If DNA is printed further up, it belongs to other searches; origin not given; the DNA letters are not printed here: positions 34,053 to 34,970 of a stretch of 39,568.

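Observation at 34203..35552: Single-polypeptide fusion of a class III nucleotidyl cyclase with a non-catalytic FGE/SUMF1-type ligand-binding domain, with no adjacent effector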

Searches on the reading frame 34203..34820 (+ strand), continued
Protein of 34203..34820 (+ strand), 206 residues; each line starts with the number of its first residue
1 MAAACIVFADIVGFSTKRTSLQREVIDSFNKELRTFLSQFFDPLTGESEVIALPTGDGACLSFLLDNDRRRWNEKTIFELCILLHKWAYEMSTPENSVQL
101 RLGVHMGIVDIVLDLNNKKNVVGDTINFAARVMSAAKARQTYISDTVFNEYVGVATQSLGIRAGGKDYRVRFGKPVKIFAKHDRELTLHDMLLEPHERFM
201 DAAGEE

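Call 64: search_solved_structures(query=A3, max_evalue=0.001, show_alignments=5)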
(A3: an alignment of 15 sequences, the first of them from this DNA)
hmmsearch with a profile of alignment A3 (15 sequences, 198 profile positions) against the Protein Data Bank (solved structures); distinct sequences matched with E-value up to 0.001: 35.
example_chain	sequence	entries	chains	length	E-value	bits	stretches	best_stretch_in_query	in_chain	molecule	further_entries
3et6_A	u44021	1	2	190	3.5e-09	39.7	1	2-148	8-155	Soluble guanylyl cyclase beta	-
1ybt_A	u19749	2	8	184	1e-08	38.2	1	4-149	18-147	hydrolase, alpha/beta hydrolase fold family | lipJ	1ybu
5oyh_A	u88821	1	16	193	5.6e-08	35.8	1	79-151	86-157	Nucleotide cyclase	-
6sir_A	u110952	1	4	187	1.3e-07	34.6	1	79-150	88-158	Nucleotide cyclase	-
6aoa_A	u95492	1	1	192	1.5e-07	34.4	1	84-152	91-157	Bacterio-rhodopsin/guanylyl cyclase 1 fusion protein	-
6ao9_A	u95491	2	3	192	3.6e-07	33.2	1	84-152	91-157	Bacterio-rhodopsin/guanylyl cyclase 1 fusion protein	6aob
4ni2_B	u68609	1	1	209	1.3e-06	31.4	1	4-162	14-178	Guanylate cyclase soluble subunit beta-1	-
7pd4_A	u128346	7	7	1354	1.5e-06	31.2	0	5-108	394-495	Adenylate cyclase 9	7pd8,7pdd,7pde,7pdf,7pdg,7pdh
2wz1_A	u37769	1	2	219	1.5e-06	31.1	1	4-162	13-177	GUANYLATE CYCLASE SOLUBLE SUBUNIT BETA-1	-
6r4o_A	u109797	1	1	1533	2e-06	30.8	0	5-108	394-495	Adenylate cyclase 9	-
9u3p_A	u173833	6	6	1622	2e-06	30.8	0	5-108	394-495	Adenylate cyclase type 9,Protein M2-1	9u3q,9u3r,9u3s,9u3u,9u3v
6r3q_A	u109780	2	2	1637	2.4e-06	30.5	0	5-108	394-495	Adenylate cyclase 9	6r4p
1wc0_A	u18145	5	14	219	2.5e-06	30.5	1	5-152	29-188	ADENYLATE CYCLASE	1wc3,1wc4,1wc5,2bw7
1wc1_A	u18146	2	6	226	2.7e-06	30.3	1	5-152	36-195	ADENYLATE CYCLASE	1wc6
3uvj_B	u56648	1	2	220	3e-06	30.2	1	5-162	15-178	Guanylate cyclase soluble subunit beta-1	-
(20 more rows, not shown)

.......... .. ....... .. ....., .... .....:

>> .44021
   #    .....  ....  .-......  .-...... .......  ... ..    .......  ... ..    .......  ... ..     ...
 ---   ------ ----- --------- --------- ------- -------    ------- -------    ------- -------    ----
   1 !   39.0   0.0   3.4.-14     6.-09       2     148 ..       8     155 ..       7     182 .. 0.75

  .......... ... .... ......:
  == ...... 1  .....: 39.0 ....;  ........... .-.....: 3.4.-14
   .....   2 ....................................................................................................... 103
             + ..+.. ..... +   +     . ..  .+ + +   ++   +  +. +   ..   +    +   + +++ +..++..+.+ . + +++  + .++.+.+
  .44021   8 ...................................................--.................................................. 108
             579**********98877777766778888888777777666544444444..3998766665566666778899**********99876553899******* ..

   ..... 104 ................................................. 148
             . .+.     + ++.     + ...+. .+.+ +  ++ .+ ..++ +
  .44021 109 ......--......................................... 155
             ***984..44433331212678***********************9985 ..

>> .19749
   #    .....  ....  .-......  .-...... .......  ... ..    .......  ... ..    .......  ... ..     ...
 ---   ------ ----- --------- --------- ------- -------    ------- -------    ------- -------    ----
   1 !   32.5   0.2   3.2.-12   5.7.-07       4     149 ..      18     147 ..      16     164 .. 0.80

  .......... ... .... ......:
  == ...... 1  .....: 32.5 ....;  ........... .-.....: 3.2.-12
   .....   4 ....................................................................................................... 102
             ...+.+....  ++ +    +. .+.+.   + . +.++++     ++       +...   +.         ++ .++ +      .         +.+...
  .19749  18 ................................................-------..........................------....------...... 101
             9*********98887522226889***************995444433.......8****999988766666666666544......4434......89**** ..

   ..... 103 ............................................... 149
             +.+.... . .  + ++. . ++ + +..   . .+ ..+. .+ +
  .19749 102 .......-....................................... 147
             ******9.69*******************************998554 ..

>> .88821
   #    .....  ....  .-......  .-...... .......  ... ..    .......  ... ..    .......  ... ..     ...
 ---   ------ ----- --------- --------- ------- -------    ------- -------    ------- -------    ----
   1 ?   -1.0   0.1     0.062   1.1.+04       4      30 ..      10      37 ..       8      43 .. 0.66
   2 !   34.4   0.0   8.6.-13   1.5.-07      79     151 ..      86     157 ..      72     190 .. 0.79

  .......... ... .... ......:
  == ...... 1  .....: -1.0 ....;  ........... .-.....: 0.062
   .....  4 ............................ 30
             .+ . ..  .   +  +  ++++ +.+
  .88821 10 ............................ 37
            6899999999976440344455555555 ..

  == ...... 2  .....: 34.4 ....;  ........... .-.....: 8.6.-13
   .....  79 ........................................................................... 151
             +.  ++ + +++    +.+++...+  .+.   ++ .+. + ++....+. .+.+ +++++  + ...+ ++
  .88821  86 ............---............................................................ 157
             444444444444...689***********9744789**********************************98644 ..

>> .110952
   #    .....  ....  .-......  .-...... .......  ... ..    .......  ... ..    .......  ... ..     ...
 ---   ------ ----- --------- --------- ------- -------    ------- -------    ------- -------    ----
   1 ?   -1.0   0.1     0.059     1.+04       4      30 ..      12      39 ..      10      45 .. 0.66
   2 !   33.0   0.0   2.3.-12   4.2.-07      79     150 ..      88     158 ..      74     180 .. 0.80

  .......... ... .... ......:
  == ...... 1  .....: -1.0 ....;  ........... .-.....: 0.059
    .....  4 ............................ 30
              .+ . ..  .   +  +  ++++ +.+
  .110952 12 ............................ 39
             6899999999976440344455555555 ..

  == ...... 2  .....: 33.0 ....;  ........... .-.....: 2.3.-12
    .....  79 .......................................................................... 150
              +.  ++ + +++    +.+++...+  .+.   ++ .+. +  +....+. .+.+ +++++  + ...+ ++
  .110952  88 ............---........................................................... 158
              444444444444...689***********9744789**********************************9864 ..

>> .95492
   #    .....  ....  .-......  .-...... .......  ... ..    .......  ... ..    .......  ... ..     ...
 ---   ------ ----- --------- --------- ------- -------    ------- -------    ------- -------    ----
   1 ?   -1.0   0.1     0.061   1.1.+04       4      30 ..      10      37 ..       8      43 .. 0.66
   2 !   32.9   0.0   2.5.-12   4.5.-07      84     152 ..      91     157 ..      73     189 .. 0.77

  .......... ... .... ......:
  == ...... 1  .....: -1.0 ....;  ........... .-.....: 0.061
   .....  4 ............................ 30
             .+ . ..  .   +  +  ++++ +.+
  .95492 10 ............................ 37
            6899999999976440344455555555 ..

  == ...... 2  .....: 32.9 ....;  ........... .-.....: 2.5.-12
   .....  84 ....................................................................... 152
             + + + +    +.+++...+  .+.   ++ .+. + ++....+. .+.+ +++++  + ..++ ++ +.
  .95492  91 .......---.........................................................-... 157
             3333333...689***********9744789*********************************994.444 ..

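Call 69: search_solved_structures(query=A6, max_evalue=5)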
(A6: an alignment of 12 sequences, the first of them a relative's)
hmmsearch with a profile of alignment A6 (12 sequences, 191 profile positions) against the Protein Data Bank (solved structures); distinct sequences matched with E-value up to 5: 2.
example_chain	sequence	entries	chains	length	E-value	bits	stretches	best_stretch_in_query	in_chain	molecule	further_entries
8glv_Ac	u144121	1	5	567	0.57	12.8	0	130-161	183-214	WD_REPEATS_REGION domain-containing protein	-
7kzm_E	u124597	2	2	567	0.59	12.7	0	130-161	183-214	Dynein, 70 kDa intermediate chain, flagellar outer arm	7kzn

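Call 70: search_protein_families(library=pfam, alignment_id=A6, max_evalue=1)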
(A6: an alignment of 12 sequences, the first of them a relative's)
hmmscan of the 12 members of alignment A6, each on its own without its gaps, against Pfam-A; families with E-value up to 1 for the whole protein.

A. member 1, L010:7583-8158:+ (192 aa): 2 families
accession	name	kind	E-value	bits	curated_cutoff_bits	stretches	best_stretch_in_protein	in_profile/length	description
PF14783.12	BBS2_Mid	-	0.077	13.6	27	1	32-73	34-75/108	Ciliary BBSome complex subunit 2, middle region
PF04431.18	Pec_lyase_N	-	0.12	13.1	26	1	4-40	8-44/53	Pectate lyase, N terminus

B. families by the number of members that match (of 12 scanned): 5 families
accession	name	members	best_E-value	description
PF14783.12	BBS2_Mid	3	0.077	Ciliary BBSome complex subunit 2, middle region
PF02702.23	KdpD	1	0.02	Osmosensitive K+ channel His kinase sensor domain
PF18414.7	zf_C2H2_10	1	0.064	C2H2 type zinc-finger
PF04431.18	Pec_lyase_N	1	0.12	Pectate lyase, N terminus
PF10092.14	DUF2330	1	0.12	Uncharacterized protein conserved in bacteria (DUF2330)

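Call 72: find_homologous_proteins(query=A3, max_evalue=0.00001)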
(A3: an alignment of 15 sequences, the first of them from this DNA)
Query A3 (15 sequences) (206 aa, profile of the alignment): 40 proteins with E <= 0.00001 among 1951 candidates.
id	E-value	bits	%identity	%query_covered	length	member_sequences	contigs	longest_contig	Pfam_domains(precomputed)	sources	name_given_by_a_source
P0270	9.9e-84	298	42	97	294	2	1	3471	PF00211.26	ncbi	-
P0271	3.9e-83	296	40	97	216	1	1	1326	PF00211.26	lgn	-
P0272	2.4e-81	290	40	97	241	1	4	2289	PF00211.26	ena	-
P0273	1.7e-80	287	42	97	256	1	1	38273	PF00211.26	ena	-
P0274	4.4e-76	273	39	97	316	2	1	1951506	PF00211.26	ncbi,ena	-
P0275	6.3e-75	269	42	88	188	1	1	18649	PF00211.26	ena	-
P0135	1.1e-65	239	38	94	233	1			PF00211.26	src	-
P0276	1.0e-59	219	36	89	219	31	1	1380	PF00211.26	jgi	-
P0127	1.3e-58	216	47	72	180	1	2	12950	PF00211.26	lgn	-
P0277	9.2e-56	207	32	96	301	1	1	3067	-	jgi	jgi:hypothetical protein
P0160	3.2e-55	205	35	73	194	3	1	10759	PF00211.26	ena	-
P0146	1.6e-50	189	38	85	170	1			PF00211.26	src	-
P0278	1.2e-48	183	47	62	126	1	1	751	-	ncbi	-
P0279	3.7e-48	182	41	59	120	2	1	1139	PF00211.26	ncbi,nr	ncbi:hypothetical protein KA005_00200, partial [bacterium]|nr:hypothetical protein [bacterium]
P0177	5.3e-48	181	34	89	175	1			PF00211.26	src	-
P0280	4.5e-47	178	37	74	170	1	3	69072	PF00211.26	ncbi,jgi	jgi:class 3 adenylate cyclase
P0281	6.6e-46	174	39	74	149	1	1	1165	PF00211.26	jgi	jgi:class 3 adenylate cyclase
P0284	2.1e-30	124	41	52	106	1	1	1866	PF00211.26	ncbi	-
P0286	2.2e-24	104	31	68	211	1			PF00211.26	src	-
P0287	6.3e-23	99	34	70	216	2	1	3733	PF00211.26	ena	-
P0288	8.5e-22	96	35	70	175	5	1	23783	PF00211.26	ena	-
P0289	1.7e-21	95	34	70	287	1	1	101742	PF00211.26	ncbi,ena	-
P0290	2.2e-21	94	31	74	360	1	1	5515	PF13676.12,PF00211.26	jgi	jgi:class 3 adenylate cyclase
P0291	1.0e-20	92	30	68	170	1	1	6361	PF00211.26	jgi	jgi:class 3 adenylate cyclase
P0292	1.6e-20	92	31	92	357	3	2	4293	PF26309.1,PF00211.26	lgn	-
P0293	2.6e-20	91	28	71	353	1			PF00211.26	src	-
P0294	3.8e-20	90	31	68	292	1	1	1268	PF00211.26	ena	-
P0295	4.6e-20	90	30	68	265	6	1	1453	PF00211.26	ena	-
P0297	1.1e-19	89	28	68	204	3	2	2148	PF00211.26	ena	-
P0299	2.2e-16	78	33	67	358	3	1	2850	PF13676.12,PF00211.26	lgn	-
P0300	3.5e-15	74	28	92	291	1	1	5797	PF00211.26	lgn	-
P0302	4.1e-7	48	31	65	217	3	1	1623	PF00211.26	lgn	-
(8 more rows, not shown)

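Call 73: find_encoding_contigs(protein=P0274, flank=6000, max_places=2)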
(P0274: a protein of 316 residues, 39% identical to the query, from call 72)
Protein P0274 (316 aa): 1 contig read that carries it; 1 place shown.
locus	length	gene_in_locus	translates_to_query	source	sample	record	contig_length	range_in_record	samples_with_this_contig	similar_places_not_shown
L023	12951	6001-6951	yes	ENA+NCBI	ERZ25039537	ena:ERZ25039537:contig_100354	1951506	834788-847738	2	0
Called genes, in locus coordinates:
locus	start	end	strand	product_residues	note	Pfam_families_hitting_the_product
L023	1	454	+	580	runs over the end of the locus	PF02223:Thymidylate_kin, PF18723:HMUDK_hel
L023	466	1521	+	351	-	PF00303:Thymidylat_synt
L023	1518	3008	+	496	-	PF00149:Metallophos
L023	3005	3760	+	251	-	-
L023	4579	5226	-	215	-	PF18753:Nmad2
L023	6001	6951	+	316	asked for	PF00211:Guanylate_cyc (faint)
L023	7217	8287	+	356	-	PF13676:TIR_2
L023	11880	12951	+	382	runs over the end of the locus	-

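Call 74: find_encoding_contigs(protein=P0273, flank=6000, max_places=2)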
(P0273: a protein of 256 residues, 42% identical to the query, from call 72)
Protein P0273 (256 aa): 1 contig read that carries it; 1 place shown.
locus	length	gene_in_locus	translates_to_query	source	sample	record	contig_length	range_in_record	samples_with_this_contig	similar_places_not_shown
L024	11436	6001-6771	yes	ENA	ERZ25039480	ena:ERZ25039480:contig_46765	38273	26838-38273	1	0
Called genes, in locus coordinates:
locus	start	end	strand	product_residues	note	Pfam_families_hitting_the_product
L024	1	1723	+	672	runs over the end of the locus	PF03705:CheR_N, PF01739:CheR, PF08448:PAS_4 (faint), PF28256:CCDC171 (weak), PF13596:PAS_10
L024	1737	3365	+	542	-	PF00989:PAS (faint), PF08448:PAS_4 (faint), PF13426:PAS_9 (faint), PF01590:GAF, PF13185:GAF_2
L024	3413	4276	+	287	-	PF00512:HisKA, PF02518:HATPase_c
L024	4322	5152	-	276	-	PF04072:LCM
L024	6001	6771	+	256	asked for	PF00211:Guanylate_cyc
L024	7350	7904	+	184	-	PF01582:TIR, PF13676:TIR_2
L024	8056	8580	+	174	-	PF05598:DUF772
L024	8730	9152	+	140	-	PF01609:DDE_Tnp_1 (weak)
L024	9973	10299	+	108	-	PF06441:EHN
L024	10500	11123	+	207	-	-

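Call 75: find_encoding_contigs(protein=P0290, flank=6000, max_places=2)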
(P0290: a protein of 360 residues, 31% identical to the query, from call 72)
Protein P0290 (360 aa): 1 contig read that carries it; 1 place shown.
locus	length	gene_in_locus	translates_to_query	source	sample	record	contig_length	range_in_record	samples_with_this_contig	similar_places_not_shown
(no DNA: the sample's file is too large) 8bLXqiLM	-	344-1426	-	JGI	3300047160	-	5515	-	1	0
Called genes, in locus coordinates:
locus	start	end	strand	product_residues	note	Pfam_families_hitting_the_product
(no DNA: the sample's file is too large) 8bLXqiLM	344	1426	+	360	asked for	PF00211:Guanylate_cyc (weak), PF13676:TIR_2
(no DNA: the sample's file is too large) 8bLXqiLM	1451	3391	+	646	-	PF13191:AAA_16 (weak), PF13401:AAA_22 (faint), PF14516:AAA_35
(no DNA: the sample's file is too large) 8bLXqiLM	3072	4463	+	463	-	PF23381:Beta-prop_IFT122_1st, PF25174:Beta-prop_THOC3, PF23414:Beta-prop_EML_2, PF24814:WD40_Prp19, PF25173:Beta-prop_WDR3_1st, PF23381:Beta-prop_IFT122_1st, PF24807:WD40_CDC20-Fz, PF25172:Beta-prop_WDR3_2nd, +31 more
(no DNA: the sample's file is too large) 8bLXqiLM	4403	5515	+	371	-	?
